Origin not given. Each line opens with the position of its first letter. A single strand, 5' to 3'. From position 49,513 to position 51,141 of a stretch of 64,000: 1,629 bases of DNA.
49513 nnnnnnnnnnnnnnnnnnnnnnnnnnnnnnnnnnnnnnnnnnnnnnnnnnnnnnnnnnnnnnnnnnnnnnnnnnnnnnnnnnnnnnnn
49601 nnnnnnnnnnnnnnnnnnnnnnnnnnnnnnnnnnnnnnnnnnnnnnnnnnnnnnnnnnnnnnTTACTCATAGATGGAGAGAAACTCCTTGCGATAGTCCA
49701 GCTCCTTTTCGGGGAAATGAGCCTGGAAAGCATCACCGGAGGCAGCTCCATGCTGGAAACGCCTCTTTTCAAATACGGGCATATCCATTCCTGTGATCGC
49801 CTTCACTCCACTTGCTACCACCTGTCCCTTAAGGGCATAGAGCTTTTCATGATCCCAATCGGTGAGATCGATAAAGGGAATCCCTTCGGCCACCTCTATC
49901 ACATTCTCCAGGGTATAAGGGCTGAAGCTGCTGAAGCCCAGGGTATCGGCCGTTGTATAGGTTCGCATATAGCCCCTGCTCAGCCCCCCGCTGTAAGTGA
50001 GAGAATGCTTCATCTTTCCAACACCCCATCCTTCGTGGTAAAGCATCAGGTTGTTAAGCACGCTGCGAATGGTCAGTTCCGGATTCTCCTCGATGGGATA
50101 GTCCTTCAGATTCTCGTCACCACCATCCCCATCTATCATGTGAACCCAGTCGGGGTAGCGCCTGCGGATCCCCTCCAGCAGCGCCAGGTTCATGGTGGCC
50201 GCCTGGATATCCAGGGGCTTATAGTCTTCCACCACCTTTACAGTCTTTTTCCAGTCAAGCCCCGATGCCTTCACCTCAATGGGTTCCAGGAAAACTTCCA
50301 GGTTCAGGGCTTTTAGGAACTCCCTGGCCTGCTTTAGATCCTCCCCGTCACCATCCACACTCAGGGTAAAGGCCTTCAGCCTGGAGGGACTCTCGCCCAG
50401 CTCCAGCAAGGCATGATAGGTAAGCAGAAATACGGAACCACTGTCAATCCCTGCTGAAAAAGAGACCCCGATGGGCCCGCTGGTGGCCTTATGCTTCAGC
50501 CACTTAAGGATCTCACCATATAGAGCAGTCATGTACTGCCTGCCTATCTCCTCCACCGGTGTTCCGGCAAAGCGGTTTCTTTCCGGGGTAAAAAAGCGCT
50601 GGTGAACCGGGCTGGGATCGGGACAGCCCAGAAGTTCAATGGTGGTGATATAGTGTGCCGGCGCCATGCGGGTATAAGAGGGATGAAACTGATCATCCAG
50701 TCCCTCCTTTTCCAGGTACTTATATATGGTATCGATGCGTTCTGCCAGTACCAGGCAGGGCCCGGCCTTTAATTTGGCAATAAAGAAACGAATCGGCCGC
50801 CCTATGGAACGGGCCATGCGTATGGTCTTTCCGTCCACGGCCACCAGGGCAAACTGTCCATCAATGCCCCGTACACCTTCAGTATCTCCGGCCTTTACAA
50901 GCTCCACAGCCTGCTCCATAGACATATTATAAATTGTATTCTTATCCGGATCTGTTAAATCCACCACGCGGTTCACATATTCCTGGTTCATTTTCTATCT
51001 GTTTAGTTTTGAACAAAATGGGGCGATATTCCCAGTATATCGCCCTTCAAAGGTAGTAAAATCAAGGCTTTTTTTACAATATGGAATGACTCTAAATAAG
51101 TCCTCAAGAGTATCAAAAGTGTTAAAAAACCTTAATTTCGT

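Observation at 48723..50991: Translationally coupled pair: Cys-less AsnB-like adenylating enzyme plus a small radical SAM with an extra C-terminal Cys cluster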

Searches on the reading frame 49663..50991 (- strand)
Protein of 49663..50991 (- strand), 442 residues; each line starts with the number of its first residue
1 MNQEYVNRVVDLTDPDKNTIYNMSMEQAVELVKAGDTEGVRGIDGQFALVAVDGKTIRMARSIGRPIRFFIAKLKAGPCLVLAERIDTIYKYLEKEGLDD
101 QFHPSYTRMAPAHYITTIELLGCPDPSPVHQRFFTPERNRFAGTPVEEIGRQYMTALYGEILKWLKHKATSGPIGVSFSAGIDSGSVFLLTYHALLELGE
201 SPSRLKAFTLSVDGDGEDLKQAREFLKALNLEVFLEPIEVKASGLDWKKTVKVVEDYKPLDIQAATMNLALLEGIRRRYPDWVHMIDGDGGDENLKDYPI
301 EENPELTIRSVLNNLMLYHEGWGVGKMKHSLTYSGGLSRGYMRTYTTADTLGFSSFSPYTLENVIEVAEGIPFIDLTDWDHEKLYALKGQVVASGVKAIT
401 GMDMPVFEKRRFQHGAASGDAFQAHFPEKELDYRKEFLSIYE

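Call 3: search_protein_families(library=ncbifam, proteins=[window:49663-50991:-], max_evalue=0.01)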
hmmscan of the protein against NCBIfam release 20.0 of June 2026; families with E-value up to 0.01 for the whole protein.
window:49663-50991:- (442 aa): 1 family
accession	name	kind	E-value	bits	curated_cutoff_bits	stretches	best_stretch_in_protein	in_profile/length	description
TIGR01536.1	asn_synth_AEB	equivalog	4e-08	32.7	267.1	1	166-300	247-373/517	asparagine synthase (glutamine-hydrolyzing)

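Call 4: search_protein_families(library=pfam, proteins=[window:49663-50991:-], max_evalue=0.01)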
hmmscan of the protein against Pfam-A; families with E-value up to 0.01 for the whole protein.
window:49663-50991:- (442 aa): 1 family
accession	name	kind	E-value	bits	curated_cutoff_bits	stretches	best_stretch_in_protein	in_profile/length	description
PF00733.27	Asn_synthase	-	4.3e-09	36.9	21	1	169-305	15-142/354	Asparagine synthase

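Call 5: search_solved_structures(query=window:49663-50991:-, max_evalue=1, show_alignments=2)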
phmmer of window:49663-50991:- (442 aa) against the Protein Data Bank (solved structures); distinct sequences matched with E-value up to 1: 0.

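Call 7: find_homologous_proteins(query=window:49663-50991:-, max_evalue=0.001)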
Query window:49663-50991:- (442 aa): 8000 proteins with E <= 0.001 among 8000 candidates; the best 120 are listed.
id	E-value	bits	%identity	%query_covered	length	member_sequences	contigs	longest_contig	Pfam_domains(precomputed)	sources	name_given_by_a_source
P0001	2.6e-285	964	94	100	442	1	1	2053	PF00733.28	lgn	-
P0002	2.6e-285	964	94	100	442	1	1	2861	PF00733.28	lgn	-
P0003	6.6e-285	963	94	100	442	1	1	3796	PF00733.28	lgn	-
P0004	4.4e-284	960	94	100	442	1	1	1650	PF00733.28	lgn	-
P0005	1.5e-283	958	93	100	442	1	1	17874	PF00733.28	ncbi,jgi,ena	-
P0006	3.9e-282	954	93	100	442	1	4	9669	PF00733.28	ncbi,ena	-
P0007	7.2e-282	953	93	100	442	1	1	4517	PF00733.28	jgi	jgi:asparagine synthase (glutamine-hydrolysing)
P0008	1.3e-281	952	93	100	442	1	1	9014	PF00733.28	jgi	-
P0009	1.9e-281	951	93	100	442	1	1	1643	PF00733.28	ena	-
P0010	3.7e-281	950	93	100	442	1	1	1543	PF00733.28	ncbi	-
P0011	3.8e-281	950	93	100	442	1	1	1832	PF00733.28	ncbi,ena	-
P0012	3.1e-280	947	93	100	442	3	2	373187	PF00733.28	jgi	-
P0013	6.9e-280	946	93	100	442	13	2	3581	PF00733.28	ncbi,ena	-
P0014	2.3e-279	945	92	100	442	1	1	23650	PF00733.28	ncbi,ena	-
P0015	2.3e-279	945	92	100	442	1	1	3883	PF00733.28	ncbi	-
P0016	4.5e-279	944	91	100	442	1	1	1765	PF00733.28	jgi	-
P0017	1.5e-278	942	91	100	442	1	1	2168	PF00733.28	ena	-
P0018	1.6e-278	942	92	100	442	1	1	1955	PF00733.28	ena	-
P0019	2.4e-278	941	91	100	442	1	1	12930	PF00733.28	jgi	jgi:asparagine synthase (glutamine-hydrolysing)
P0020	3.6e-278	941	91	100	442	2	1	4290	PF00733.28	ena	-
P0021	4.1e-278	940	92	100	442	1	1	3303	PF00733.28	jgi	jgi:asparagine synthase (glutamine-hydrolysing)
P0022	4.1e-278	940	92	100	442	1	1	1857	PF00733.28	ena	-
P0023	2.9e-277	938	91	100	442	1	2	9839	PF00733.28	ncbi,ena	-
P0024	3.6e-277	937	91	100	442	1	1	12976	PF00733.28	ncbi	-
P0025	7.2e-277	936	91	100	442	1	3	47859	PF00733.28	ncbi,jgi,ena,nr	ncbi:MAG: asparagine synthetase B family protein [Bacteroidetes bacterium]|nr:MAG: asparagine synthe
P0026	7.3e-277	936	92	100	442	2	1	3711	PF00733.28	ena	-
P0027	1.4e-276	935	91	100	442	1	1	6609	PF00733.28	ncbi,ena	-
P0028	1.4e-276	935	92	100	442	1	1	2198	PF00733.28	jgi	jgi:asparagine synthase (glutamine-hydrolysing)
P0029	3.8e-276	934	91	100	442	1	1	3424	PF00733.28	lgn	-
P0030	4.9e-276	934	91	100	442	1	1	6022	PF00733.28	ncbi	-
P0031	9.2e-276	933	91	100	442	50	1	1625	PF00733.28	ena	-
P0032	6.4e-275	930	90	100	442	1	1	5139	PF00733.28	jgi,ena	-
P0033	1.1e-274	929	90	100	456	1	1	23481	PF00733.28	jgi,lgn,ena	-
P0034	2.3e-274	928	90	100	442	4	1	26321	PF00733.28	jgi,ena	-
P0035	6.1e-274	927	91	100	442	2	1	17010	PF00733.28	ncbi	-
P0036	3.1e-273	924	90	100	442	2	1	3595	PF00733.28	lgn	-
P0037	5.5e-272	920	90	100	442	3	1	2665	PF00733.28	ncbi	-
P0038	7.5e-272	920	90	100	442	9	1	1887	PF00733.28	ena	-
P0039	2.8e-270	915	89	100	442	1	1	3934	PF00733.28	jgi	jgi:asparagine synthase (glutamine-hydrolysing)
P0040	5.0e-270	914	88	100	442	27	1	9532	PF00733.28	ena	-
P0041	1.2e-269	912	90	99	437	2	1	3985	PF00733.28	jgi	-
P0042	3.4e-269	911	89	100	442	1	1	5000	PF00733.28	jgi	jgi:asparagine synthase (glutamine-hydrolysing)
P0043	5.9e-269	910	89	100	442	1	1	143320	PF00733.28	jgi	-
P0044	2.6e-267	905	88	100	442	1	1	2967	PF00733.28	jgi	-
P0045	3.9e-267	904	88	100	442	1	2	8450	PF00733.28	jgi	jgi:asparagine synthase (glutamine-hydrolysing)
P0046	4.0e-267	904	88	100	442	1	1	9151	PF00733.28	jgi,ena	-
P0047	4.0e-267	904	88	100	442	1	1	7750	PF00733.28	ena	-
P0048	5.2e-267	904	88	100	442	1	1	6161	PF00733.28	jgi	jgi:asparagine synthase (glutamine-hydrolysing)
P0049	5.5e-267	904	88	100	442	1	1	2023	PF00733.28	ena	-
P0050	5.7e-267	904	88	100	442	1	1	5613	PF00733.28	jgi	jgi:asparagine synthase (glutamine-hydrolysing)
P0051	7.3e-267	903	88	100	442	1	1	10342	PF00733.28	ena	-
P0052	7.4e-267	903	88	100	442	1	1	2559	PF00733.28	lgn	-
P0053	9.4e-267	903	88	100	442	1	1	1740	PF00733.28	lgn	-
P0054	1.4e-266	902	87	100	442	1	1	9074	PF00733.28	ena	-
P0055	1.4e-266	902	88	100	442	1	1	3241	PF00733.28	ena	-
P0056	2.0e-266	902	87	100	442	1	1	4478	PF00733.28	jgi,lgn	-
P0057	2.6e-266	902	87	100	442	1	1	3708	PF00733.28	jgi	jgi:asparagine synthase (glutamine-hydrolysing)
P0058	2.7e-266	901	87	100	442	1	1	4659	PF00733.28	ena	-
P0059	3.7e-266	901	87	100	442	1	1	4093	PF00733.28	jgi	jgi:asparagine synthase (glutamine-hydrolysing)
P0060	3.8e-266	901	87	100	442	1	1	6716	PF00733.28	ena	-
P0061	4.9e-266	901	88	100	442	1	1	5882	PF00733.28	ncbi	-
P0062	1.0e-265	900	87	100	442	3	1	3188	PF00733.28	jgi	-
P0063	2.0e-265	899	87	100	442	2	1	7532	PF00733.28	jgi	jgi:asparagine synthase (glutamine-hydrolysing)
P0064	2.4e-265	898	87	100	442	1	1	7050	PF00733.28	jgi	jgi:asparagine synthase (glutamine-hydrolysing)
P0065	2.6e-265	898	87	100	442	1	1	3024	PF00733.28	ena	-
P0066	8.4e-264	893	87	100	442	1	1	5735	PF00733.28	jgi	jgi:asparagine synthase (glutamine-hydrolysing)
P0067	1.2e-263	893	87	100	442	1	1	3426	PF00733.28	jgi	jgi:asparagine synthase (glutamine-hydrolysing)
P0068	1.2e-263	893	93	93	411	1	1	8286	PF00733.28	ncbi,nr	ncbi:MAG: asparagine synthase-related protein, partial [Bacteroidota bacterium]|nr:asparagine syntha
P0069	1.3e-262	889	86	100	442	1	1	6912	PF00733.28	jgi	-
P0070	1.7e-262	889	87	100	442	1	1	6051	PF00733.28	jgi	-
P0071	5.7e-262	887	86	100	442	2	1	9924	PF00733.28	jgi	jgi:asparagine synthase (glutamine-hydrolysing)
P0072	7.7e-262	887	86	100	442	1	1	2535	PF00733.28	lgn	-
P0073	7.7e-262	887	86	100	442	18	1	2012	PF00733.28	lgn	-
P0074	1.3e-260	883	86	100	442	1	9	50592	PF00733.28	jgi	jgi:asparagine synthase (glutamine-hydrolysing)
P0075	3.2e-259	878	85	100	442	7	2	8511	PF00733.28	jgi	-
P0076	5.1e-259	877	86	100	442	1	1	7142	PF00733.28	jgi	jgi:asparagine synthase (glutamine-hydrolysing)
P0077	1.7e-258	876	86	100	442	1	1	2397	PF00733.28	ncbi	-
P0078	2.3e-258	875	86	100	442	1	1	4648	PF00733.28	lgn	-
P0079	2.4e-258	875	85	100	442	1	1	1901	PF00733.28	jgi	-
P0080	4.8e-258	874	85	100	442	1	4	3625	PF00733.28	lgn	-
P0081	6.0e-258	874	86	100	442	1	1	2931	PF00733.28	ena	-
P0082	6.1e-258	874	85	100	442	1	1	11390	PF00733.28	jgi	-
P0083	9.3e-258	873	85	100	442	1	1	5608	PF00733.28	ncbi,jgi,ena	-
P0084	1.2e-257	873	86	100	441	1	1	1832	PF00733.28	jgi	jgi:asparagine synthase (glutamine-hydrolysing)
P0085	1.3e-257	873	85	100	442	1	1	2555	PF00733.28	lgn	-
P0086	3.1e-257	872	84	100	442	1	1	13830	PF00733.28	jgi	-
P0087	4.2e-257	871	85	100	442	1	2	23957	PF00733.28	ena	-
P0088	5.7e-257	871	83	100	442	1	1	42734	PF00733.28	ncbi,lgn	-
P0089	9.1e-257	870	85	100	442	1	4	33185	PF00733.28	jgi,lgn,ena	-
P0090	9.4e-257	870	84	100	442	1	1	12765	PF00733.28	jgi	-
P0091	1.1e-256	870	84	100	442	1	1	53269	PF00733.28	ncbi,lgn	ncbi:MAG: asparagine synthase-related protein [Bacteroidota bacterium]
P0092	2.2e-256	869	85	100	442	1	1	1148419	PF00733.28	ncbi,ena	-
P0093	3.3e-256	868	85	100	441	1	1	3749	PF00733.28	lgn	-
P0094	4.1e-256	868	85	100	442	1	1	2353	PF00733.28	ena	-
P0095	6.1e-256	867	84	100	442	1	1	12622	PF00733.28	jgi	-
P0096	1.1e-255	867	84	100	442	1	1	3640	PF00733.28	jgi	jgi:asparagine synthase (glutamine-hydrolysing)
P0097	1.4e-255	866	84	100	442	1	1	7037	PF00733.28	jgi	-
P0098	1.9e-255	866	84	100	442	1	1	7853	PF00733.28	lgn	-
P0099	2.7e-255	865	83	100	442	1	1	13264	PF00733.28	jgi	-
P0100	3.2e-255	865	85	100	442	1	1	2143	PF00733.28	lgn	-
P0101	5.4e-255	864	85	100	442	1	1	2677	PF00733.28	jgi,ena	-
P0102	5.9e-255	864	84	100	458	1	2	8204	PF00733.28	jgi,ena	-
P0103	1.4e-254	863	84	100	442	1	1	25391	PF00733.28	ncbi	-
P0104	3.6e-254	862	84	100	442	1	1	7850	PF00733.28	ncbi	-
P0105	1.3e-253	860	83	100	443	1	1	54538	PF00733.28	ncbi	-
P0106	1.3e-253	860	83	100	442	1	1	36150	PF00733.28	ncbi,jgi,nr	ncbi:MAG: asparagine synthetase B family protein [Chlorobi bacterium]|nr:asparagine synthetase B fam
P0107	2.2e-253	859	82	100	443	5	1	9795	PF00733.28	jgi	-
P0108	3.3e-253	858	83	100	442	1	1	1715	PF00733.28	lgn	-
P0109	5.3e-253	858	82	100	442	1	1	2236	PF00733.28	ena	-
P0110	1.3e-252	856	83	100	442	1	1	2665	PF00733.28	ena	-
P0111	3.0e-252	855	84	99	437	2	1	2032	PF00733.28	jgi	-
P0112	4.5e-252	855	84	100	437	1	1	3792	PF00733.28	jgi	jgi:asparagine synthase (glutamine-hydrolysing)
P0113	5.3e-252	854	83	100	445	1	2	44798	PF00733.28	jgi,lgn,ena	-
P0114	6.2e-251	851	82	100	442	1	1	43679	PF00733.28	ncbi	-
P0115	7.6e-251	851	82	100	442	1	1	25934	PF00733.28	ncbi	-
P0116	9.2e-251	850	84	98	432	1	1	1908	PF00733.28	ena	-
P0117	1.1e-250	850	82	100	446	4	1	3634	PF00733.28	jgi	jgi:asparagine synthase (glutamine-hydrolysing)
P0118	1.4e-250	850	81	100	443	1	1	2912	PF00733.28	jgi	jgi:asparagine synthase (glutamine-hydrolysing)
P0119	1.5e-250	850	81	100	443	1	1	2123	PF00733.28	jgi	-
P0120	1.7e-250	849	81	100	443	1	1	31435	PF00733.28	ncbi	-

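Call 13: find_related_loci(query=window:49663-50991:-, collection=genome_contigs, flank=10000)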
Query window:49663-50991:- (442 aa) in genome_contigs; peptide patterns used: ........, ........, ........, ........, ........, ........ (x = any residue, [..] = any of these).
162 stretches matched a pattern; 90 encode a relative of the query (tblastn E <= 1e-3); the best 80 are kept; 80 distinct loci.
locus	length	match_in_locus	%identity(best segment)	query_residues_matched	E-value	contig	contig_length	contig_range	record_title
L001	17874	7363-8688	93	1-442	0e+0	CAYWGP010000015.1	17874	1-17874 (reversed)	MAG TPA_asm: uncultured Bacteroides sp. isolate binchicken_co231_94 genome assembly, contig: k141_6062327, whole genome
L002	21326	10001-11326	92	1-442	0e+0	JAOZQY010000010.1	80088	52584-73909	MAG: Bacteroidales bacterium isolate GMC6.concoct.134_sub GMC6_67_length_80088_cov_11.242937, whole genome shotgun seque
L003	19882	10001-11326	91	1-442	0e+0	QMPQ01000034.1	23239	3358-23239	MAG: Bacteroidetes bacterium isolate B13_G6 B13_Guay6_scaffold_00753, whole genome shotgun sequence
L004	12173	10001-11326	91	1-442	0e+0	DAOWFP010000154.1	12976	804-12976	MAG TPA_asm: Bacteroidota bacterium isolate CSMAG_1968 CSMAG_1968_k141_979495_length_12976_cov_14.7453, whole genome sho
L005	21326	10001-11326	90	1-442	0e+0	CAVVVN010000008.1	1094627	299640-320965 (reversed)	MAG: uncultured Bacteroidales bacterium isolate MFD03804.bin.1.21 genome assembly, contig: contig_7235, whole genome sho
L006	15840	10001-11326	91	1-442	0e+0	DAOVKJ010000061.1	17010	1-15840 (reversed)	MAG TPA_asm: Bacteroidota bacterium isolate CSMAG_1416 CSMAG_1416_k141_5160964_length_17010_cov_15.3081, whole genome sh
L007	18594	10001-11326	90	1-442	0e+0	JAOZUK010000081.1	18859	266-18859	MAG: Bacteroidales bacterium isolate GMC8.maxbin2.069_sub GMC8_2010_length_18859_cov_28.991757, whole genome shotgun seq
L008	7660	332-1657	90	1-442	0e+0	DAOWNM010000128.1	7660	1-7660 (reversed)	MAG TPA_asm: Bacteroidota bacterium isolate CSMAG_3028 CSMAG_3028_k141_440603_length_7660_cov_389.8209, whole genome sho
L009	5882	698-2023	88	1-442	0e+0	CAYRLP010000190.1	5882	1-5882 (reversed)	MAG TPA_asm: uncultured Bacteroides sp. isolate binchicken_co294_125 genome assembly, contig: NODE_11068_length_5882_cov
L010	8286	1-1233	93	32-442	0e+0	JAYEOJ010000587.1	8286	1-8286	MAG: Bacteroidota bacterium isolate MAG032 MAG032_587, whole genome shotgun sequence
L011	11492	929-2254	87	1-442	0e+0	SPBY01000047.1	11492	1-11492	MAG: Bacteroidia bacterium isolate das_tool.concoct.150 k141_4638285, whole genome shotgun sequence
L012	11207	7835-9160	83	1-442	0e+0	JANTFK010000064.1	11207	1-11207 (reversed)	MAG: Bacteroidales bacterium isolate bin100107 c_000000006350, whole genome shotgun sequence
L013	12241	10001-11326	84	1-442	0e+0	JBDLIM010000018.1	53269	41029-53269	MAG: Bacteroidota bacterium isolate MAG031 MAG031_18, whole genome shotgun sequence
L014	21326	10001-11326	85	1-442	0e+0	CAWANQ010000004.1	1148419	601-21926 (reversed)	MAG: uncultured Bacteroidetes bacterium isolate MFD03804.bin.1.203 genome assembly, contig: contig_15584, whole genome s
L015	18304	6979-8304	83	1-442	0e+0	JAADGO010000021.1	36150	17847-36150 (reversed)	MAG: Chlorobiota bacterium isolate M_MetaBat.121 contig-127_4786, whole genome shotgun sequence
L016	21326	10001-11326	82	1-442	0e+0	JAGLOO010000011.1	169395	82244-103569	MAG: Bacteroidales bacterium isolate RS_7_37 ROV157_7.bin.37.fa_11, whole genome shotgun sequence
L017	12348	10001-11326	82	1-442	0e+0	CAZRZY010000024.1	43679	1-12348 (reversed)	MAG TPA_asm: uncultured Bacteroides sp. isolate SRP141376_co3_418 genome assembly, contig: NODE_2126_length_43679_cov_4.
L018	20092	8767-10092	81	1-442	0e+0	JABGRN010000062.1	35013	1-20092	MAG: Prolixibacteraceae bacterium isolate co234_bin80 NODE_2469_length_35013_cov_14.681589, whole genome shotgun sequenc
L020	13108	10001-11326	81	1-442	0e+0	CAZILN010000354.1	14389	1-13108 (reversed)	MAG TPA_asm: uncultured Bacteroidaceae bacterium isolate SRP185410_co1_465 genome assembly, contig: k141_1946570, whole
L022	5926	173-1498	79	1-442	0e+0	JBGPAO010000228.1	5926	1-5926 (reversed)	MAG: Bacteroidia bacterium isolate OBJ_0618_130150_127 k141_459579_length_5926_cov_10.0000, whole genome shotgun sequenc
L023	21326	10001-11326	79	1-442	0e+0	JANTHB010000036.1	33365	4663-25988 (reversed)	MAG: Bacteroidales bacterium isolate bin10098 c_000000000818, whole genome shotgun sequence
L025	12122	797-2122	79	1-442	0e+0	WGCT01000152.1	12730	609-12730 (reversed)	MAG: Draconibacterium sp. isolate S145_14 k151_163769, whole genome shotgun sequence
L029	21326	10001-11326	75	1-442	0e+0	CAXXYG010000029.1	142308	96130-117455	MAG: Prolixibacteraceae bacterium isolate c5aaabb9-5acb-4620-bd6b-453916c288cd genome assembly, contig: contig_29, whole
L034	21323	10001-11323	74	2-442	0e+0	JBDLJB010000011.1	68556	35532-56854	MAG: Bacteroidota bacterium isolate MAG069 MAG069_11, whole genome shotgun sequence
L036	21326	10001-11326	73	1-442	0e+0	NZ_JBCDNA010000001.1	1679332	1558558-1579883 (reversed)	Lutimonas vermicola strain IMCC1616 KCCM42379_1, whole genome shotgun sequence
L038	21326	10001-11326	73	1-442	0e+0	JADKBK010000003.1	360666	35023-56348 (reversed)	MAG: Bacteroidales bacterium isolate Mari_18-Q3-R65-66_MAXAC.219 tig00003299-10-3602100, whole genome shotgun sequence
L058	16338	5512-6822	61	3-441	0e+0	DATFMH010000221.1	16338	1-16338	MAG TPA_asm: Balneolales bacterium isolate SMAG_U9220 k141_284872, whole genome shotgun sequence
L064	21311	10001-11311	60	3-441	2e-180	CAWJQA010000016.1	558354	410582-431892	MAG: uncultured Holophagales bacterium isolate MFD02979.bin.2.191 genome assembly, contig: contig_70668, whole genome sh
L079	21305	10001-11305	60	6-442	2e-177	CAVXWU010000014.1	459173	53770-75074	MAG: uncultured Verrucomicrobiae bacterium isolate MFD04944.bin.1.206 genome assembly, contig: contig_57367, whole genom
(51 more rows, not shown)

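Call 19: search_protein_representatives(protein=window:49663-50991:-)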
Query: 442 residues. Proteins with E-value up to 0.001 (for the whole library): 761; up to 1e-10: 527; up to 1e-30: 173. The best 150 are listed.
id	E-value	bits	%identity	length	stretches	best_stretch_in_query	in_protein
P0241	3.4e-152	523.8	56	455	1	6-440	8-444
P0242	8.5e-135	466.4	62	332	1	109-441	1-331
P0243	6.7e-109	381.1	65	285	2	176-354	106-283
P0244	7.5e-107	374.4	57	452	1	53-360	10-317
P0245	3.8e-98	345.7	42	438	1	32-439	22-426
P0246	1.2e-94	334.1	59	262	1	6-262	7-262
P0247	1.9e-94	333.5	44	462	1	8-421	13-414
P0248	1.4e-89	317.5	38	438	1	8-438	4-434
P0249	5.6e-89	315.5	60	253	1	194-441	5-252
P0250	1.3e-80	287.9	68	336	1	194-394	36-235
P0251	1.3e-79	284.6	45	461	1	39-360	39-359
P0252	4.7e-77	276.2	76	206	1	196-359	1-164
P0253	4.1e-76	273.1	42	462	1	39-423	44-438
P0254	5.1e-72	259.6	45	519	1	41-394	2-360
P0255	5.5e-69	249.6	69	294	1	254-424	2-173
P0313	1.0e-46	176.2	31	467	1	9-437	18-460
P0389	2.2e-33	132.3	32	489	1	8-418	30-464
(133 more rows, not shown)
